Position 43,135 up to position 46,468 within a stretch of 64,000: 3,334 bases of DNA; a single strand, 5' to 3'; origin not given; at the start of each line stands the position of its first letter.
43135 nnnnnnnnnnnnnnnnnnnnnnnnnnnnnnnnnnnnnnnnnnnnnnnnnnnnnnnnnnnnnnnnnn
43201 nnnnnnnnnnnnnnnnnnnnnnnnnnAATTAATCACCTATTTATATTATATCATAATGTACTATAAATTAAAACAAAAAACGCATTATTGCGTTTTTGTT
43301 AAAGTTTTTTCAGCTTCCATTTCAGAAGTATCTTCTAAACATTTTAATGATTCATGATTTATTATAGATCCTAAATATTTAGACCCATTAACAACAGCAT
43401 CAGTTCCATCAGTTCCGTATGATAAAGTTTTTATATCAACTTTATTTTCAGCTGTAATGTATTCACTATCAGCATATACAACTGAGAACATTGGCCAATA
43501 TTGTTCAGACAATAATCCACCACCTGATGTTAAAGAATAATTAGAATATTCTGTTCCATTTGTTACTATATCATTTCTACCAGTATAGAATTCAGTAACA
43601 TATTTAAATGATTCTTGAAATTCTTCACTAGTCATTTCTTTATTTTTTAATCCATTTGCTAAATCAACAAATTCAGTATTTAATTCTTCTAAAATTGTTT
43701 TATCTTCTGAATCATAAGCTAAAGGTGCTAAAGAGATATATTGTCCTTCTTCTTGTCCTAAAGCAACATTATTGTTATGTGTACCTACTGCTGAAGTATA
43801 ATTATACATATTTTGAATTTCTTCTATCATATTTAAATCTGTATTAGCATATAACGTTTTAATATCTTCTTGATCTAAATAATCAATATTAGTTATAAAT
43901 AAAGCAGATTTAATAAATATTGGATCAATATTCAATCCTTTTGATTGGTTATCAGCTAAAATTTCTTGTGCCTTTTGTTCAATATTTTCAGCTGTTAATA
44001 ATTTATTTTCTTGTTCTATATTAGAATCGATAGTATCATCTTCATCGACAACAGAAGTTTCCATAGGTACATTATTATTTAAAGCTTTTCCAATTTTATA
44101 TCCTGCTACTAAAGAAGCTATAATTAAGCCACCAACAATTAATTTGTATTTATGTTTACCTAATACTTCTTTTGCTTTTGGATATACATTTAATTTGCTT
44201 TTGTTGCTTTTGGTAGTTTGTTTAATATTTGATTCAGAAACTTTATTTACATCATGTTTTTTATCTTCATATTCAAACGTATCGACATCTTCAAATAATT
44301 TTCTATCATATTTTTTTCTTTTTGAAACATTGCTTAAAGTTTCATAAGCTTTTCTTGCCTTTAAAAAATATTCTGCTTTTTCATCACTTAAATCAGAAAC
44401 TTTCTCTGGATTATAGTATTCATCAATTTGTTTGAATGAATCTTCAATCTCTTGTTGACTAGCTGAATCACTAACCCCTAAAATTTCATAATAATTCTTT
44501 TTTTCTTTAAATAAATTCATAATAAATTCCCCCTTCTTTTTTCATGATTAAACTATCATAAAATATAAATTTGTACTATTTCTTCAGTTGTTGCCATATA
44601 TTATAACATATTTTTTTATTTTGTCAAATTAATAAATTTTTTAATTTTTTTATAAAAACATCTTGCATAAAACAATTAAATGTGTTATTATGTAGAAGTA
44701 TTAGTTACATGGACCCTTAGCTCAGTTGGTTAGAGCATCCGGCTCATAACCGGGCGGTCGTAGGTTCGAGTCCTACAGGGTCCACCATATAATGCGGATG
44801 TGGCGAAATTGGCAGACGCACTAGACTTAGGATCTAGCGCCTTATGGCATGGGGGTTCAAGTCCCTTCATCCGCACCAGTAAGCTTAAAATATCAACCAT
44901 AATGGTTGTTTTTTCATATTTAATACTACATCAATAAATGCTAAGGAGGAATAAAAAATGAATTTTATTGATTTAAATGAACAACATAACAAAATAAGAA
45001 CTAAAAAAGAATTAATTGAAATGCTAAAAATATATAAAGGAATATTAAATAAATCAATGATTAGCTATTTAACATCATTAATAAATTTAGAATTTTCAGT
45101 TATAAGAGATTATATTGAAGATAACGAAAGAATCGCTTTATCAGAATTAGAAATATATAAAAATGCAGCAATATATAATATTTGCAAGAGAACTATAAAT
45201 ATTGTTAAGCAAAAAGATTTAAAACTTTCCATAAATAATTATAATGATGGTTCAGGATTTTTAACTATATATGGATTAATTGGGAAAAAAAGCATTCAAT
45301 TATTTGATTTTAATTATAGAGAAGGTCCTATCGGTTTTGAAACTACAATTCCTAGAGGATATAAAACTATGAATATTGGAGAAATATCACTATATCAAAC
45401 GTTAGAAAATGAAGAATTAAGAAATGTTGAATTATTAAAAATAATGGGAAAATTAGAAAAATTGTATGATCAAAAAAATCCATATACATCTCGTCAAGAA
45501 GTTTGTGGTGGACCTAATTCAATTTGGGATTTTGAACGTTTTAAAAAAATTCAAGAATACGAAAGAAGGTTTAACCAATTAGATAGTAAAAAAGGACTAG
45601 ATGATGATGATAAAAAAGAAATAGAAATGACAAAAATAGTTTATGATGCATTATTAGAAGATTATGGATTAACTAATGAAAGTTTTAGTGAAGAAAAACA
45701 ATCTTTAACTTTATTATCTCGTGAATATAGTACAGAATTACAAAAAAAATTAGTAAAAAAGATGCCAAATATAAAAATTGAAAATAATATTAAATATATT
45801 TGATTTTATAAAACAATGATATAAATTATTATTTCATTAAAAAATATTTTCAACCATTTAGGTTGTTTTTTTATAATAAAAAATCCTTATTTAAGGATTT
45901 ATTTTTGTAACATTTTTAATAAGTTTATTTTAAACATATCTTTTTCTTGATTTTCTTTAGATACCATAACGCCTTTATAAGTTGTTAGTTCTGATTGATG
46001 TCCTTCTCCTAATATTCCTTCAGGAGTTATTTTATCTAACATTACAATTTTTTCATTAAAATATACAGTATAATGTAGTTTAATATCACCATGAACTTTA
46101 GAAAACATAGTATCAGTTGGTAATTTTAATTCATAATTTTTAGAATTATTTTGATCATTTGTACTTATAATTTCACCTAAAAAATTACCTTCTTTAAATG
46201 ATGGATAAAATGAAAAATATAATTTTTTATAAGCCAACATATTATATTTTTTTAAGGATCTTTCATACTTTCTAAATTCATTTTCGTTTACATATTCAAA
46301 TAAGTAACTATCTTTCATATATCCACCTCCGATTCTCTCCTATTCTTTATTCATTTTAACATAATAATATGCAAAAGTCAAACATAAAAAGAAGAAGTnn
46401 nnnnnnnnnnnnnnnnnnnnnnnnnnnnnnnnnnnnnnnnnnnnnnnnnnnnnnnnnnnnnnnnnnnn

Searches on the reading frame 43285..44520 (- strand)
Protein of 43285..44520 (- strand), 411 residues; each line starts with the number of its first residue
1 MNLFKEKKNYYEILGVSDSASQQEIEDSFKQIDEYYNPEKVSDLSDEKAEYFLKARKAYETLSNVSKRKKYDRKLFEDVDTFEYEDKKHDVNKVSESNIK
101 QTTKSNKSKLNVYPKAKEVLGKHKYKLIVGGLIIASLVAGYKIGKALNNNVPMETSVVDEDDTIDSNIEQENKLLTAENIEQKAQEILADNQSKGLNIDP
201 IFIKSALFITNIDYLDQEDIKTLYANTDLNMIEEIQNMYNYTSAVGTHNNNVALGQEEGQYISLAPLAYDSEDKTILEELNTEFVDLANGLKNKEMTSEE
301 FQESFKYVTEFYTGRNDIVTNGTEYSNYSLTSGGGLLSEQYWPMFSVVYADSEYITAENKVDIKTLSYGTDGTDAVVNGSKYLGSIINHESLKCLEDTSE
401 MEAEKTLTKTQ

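Call 12: search_protein_families(library=pfam, proteins=[window:43285-44520:-], max_evalue=0.1)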
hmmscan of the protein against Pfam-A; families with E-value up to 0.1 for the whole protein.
window:43285-44520:- (411 aa): 1 family
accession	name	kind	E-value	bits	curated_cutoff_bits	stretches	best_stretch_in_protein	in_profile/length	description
PF00226.36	DnaJ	-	1.6e-12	47.8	27.8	1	9-72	1-63/63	DnaJ domain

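Call 15: find_encoding_contigs(protein=window:43285-44520:-, flank=6000, max_places=10)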
Protein window:43285-44520:- (411 aa): 16 contigs read that carry it; 10 places shown.
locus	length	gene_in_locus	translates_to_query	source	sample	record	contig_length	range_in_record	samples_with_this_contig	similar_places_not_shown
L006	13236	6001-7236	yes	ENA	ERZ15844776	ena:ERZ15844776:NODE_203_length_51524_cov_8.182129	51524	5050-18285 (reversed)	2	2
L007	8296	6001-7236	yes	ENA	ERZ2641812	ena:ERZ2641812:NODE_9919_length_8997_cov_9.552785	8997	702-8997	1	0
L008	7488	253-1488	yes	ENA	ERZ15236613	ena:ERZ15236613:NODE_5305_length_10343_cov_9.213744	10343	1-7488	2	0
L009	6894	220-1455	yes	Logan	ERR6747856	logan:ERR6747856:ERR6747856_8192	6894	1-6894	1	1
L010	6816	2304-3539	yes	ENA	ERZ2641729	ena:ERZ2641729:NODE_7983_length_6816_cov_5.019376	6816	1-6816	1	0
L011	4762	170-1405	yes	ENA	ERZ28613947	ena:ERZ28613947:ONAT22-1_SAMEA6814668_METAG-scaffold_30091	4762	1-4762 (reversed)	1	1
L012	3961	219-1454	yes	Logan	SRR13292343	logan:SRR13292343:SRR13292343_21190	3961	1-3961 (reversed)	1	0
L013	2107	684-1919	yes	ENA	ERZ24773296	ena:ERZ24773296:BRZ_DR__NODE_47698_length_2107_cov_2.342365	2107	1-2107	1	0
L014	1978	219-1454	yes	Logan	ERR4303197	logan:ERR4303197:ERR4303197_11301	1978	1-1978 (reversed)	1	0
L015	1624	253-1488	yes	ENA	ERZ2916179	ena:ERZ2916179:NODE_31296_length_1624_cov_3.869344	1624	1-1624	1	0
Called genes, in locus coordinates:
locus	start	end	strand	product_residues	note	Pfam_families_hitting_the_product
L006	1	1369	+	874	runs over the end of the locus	PF01326:PPDK_N, PF00391:PEP-utilizers, PF02896:PEP-utilizers_C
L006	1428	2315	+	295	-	PF00294:PfkB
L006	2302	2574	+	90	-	PF01713:Smr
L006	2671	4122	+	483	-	-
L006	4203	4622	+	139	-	-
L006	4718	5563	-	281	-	-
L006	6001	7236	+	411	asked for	PF00226:DnaJ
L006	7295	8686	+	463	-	PF01406:tRNA-synt_1e, PF09334:tRNA-synt_1g (faint)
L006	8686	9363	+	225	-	PF04298:Zn_peptidase_2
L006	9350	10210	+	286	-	PF01509:TruB_N, PF16198:TruB_C_2 (weak)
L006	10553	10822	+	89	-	PF00312:Ribosomal_S15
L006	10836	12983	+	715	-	PF01138:RNase_PH, PF03725:RNase_PH_C, PF03726:PNPase, PF01138:RNase_PH, PF03725:RNase_PH_C (weak), PF00575:S1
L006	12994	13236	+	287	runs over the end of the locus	-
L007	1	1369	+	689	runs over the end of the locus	?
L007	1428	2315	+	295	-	PF00294:PfkB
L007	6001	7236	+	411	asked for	PF00226:DnaJ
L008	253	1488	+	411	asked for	PF00226:DnaJ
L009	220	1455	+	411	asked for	PF00226:DnaJ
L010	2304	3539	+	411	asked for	PF00226:DnaJ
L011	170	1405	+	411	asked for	PF00226:DnaJ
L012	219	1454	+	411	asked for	PF00226:DnaJ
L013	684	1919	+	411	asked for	PF00226:DnaJ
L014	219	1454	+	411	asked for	PF00226:DnaJ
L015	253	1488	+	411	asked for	PF00226:DnaJ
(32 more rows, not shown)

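Call 42: search_protein_families(library=ncbifam, proteins=[window:43285-44520:-], max_evalue=0.1)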
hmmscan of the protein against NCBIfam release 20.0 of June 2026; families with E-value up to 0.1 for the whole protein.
window:43285-44520:- (411 aa): 13 families
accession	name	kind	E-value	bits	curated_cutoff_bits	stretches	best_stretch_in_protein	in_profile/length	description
TIGR02349.1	DnaJ_bact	equivalog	2.3e-11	43.7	377.2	1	9-85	1-76/354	molecular chaperone DnaJ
NF010874.0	PRK14281.1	equivalog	3.6e-10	39.5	619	1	7-74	2-68/397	chaperone protein DnaJ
NF008035.0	PRK10767.1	subfamily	6.3e-10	38.6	338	1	6-74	2-69/374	molecular chaperone DnaJ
NF037946.1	terminal_TopJ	equivalog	1.3e-09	37.2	300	1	5-82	2-77/810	terminal organelle assembly protein TopJ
NF010894.0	PRK14301.1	equivalog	1.2e-08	34.4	548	1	7-80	3-75/373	chaperone protein DnaJ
NF010892.0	PRK14299.1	equivalog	2.9e-08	33.3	392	1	7-73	3-67/291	chaperone protein DnaJ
NF010885.0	PRK14292.1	equivalog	3.5e-08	32.8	585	1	9-73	3-65/371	chaperone protein DnaJ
NF050028.1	CldAdptActJ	equivalog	5.1e-07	30.1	150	1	9-73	3-71/93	cold adaptation protein ActJcold adaptation protein ActJ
NF010872.0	PRK14279.1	equivalog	5.9e-07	28.9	556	1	7-75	8-77/394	molecular chaperone DnaJ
NF010871.0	PRK14278.1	equivalog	1.4e-06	27.5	502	1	8-72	3-65/378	molecular chaperone DnaJ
TIGR03835.1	termin_org_DnaJ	equivalog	2.3e-06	26.3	512.25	1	7-117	1-110/871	terminal organelle assembly protein TopJ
NF007618.0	PRK10266.1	equivalog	0.0002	21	403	1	6-92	2-87/306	curved DNA-binding protein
NF010020.0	PRK13498.1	equivalog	0.027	14.4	236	1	45-112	68-131/168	chemoreceptor glutamine deamidase CheD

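Call 66: search_protein_families(library=phrogs, proteins=[window:43285-44520:-], max_evalue=0.01)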
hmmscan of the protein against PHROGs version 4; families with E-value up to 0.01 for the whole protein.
window:43285-44520:- (411 aa): 3 families
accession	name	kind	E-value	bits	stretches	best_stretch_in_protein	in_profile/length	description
phrog_14336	-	unknown function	2.1e-08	34.9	1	6-74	2-68/363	-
phrog_2778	-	unknown function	0.00018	22.4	1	5-74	32-98/239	-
phrog_31004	-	unknown function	0.0015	19.9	1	11-65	4-57/156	-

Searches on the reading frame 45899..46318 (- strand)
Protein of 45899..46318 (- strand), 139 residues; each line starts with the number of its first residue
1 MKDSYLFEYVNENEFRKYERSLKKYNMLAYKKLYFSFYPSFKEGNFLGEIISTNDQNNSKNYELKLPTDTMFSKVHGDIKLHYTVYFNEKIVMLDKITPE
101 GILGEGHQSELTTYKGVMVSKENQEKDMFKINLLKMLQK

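Call 12: search_protein_families(library=pfam, proteins=[window:45899-46318:-], max_evalue=0.1)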
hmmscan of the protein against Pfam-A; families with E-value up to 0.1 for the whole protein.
window:45899-46318:- (139 aa): 0 families

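Call 42: search_protein_families(library=ncbifam, proteins=[window:45899-46318:-], max_evalue=0.1)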
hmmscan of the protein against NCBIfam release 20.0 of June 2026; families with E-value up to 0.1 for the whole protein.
window:45899-46318:- (139 aa): 0 families

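Call 63: find_homologous_proteins(query=window:45899-46318:-, max_evalue=0.001)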
Query window:45899-46318:- (139 aa): 5015 proteins with E <= 0.001 among 5026 candidates; the best 120 are listed.
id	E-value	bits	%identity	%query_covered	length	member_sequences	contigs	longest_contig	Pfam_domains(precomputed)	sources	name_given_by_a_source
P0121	5.5e-82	290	96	100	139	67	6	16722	-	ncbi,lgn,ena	-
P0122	1.0e-81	289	96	100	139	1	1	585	-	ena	-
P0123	1.5e-81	289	97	100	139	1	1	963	-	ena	-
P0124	4.0e-81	287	96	100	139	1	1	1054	-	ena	-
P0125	5.0e-81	287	96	100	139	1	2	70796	-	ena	-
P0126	9.7e-81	286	96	100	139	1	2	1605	-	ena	-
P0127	1.2e-80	286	95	100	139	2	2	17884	-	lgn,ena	-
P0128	1.4e-80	286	96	100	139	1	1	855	-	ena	-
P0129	1.8e-80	285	95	100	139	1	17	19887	-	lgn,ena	-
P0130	9.1e-80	283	94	100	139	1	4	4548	-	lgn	-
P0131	1.3e-79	283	94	100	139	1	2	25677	-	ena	-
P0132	2.3e-79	282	94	100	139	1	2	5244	-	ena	-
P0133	1.5e-78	279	92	100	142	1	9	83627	-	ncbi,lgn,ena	-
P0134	1.7e-78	279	92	100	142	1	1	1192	-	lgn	-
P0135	4.6e-77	274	91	100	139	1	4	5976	-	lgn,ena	-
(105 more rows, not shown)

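Call 66: search_protein_families(library=phrogs, proteins=[window:45899-46318:-], max_evalue=0.01)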
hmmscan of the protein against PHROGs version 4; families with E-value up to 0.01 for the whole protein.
window:45899-46318:- (139 aa): 0 families

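Call 70: predict_structure(alignment_id=A6)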
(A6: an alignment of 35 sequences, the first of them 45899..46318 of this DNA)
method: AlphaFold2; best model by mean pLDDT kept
length: 139 residues; sequences in the alignment: 35
mean_pLDDT: 87.1   pTM: 0.79
mean pLDDT of the five models: 87.1, 86.2, 83.0, 77.3, 73.2
residues with pLDDT >= 90: 66; 70-90: 66; 50-70: 7; < 50: 0
segments of 3 or more residues with pLDDT < 50: none
pLDDT, mean of each block of 10 residues (from residue 1): 84 89 86 93 94 94 92 88 95 92 65 79 85 85
secondary structure, 60 per line:
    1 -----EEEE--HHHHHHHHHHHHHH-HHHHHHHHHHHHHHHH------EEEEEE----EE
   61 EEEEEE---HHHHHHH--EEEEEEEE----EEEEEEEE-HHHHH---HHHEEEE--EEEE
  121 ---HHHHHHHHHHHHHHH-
elements in order: E6-9 H12-25 H27-42 E49-54 E59-66 H70-76 E79-86 E91-98 H100-104 E111-114 E117-120 H124-138

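Call 72: fold_search(model_id=the predicted structure, library=pdb)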
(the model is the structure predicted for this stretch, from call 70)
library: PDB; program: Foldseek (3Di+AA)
matches with E <= 10: 509; with E <= 0.001: 0
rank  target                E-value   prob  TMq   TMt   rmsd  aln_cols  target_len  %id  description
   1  1wmi_A                1.0e-02  0.99  0.40  0.58   5.5       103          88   17  Crystal structure of archaeal RelE-RelB complex from Pyrococcus horikoshii OT3 (released 2005-03-15)
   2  5ja8_C                1.9e-02  0.94  0.38  0.47  16.5       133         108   15  Crystal structure of the HigB2 toxin in complex with Nb2 (released 2017-04-05)
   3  4fxe_E                3.0e-02  1.00  0.45  0.70   2.8        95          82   15  Crystal structure of the intact E. coli RelBE toxin-antitoxin complex (released 2012-08-29)
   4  4fxe_F                4.1e-02  0.98  0.39  0.63   4.8        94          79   13  Crystal structure of the intact E. coli RelBE toxin-antitoxin complex (released 2012-08-29)
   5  8a0x_D                4.4e-02  0.92  0.43  0.51  14.3       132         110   12  Crystal structure of the HigB2-HigA2 tetramer in complex with operator DNA (released 2023-05-03)
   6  5ja8_E                5.0e-02  0.80  0.35  0.45  16.1       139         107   12  Crystal structure of the HigB2 toxin in complex with Nb2 (released 2017-04-05)
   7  8a0x_C                5.3e-02  0.82  0.39  0.48  14.7       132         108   11  Crystal structure of the HigB2-HigA2 tetramer in complex with operator DNA (released 2023-05-03)
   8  4fxh_B                6.0e-02  0.98  0.43  0.60   3.4        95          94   14  Crystal structure of the isolated E. coli RelE toxin, P212121 form (released 2012-08-29)
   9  2kc8_MODEL_1_A        6.4e-02  0.97  0.41  0.56   3.5        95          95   13  Structure of E. coli toxin RelE (R81A/R83A) mutant in complex with antitoxin RelBc (K47-L79) peptide (released 2009-03-17)
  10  2otr_MODEL_1_A        6.8e-02  0.72  0.33  0.46   6.6       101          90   17  Solution Structure of Conserved Hypothetical Protein HP0892 from Helicobacter pylori (released 2007-12-18)
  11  9lew_B                9.4e-02  0.95  0.42  0.61   4.8        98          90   15  The crystal structure of DinJ-YafQ complex from Vibrio cholerae (released 2025-07-30)
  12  2khe_MODEL_1_A        9.4e-02  0.92  0.39  0.55   4.4        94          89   14  Solution Structure of the Bacterial Toxin Rele from Thermus Thermophilus HB8 (released 2010-03-31)
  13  5mje_A                9.4e-02  0.90  0.42  0.51  14.0       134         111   12  Crystal structure of the HigB2 toxin in complex with Nb8 (released 2017-04-05)
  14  7v5y_E                1.2e-01  0.94  0.42  0.62   4.1        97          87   12  Crystal structure of hexameric complex of Sa2YoeB-Sa2YefM toxin-antitoxin from Staphylococcus aureus (released 2021-12-15)
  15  7v6w_F                1.3e-01  0.94  0.42  0.62   4.1        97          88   12  Crystal structure of heterohexameric Sa2YoeB-Sa2YefM complex bound to 26bp-DNA (released 2021-12-15)
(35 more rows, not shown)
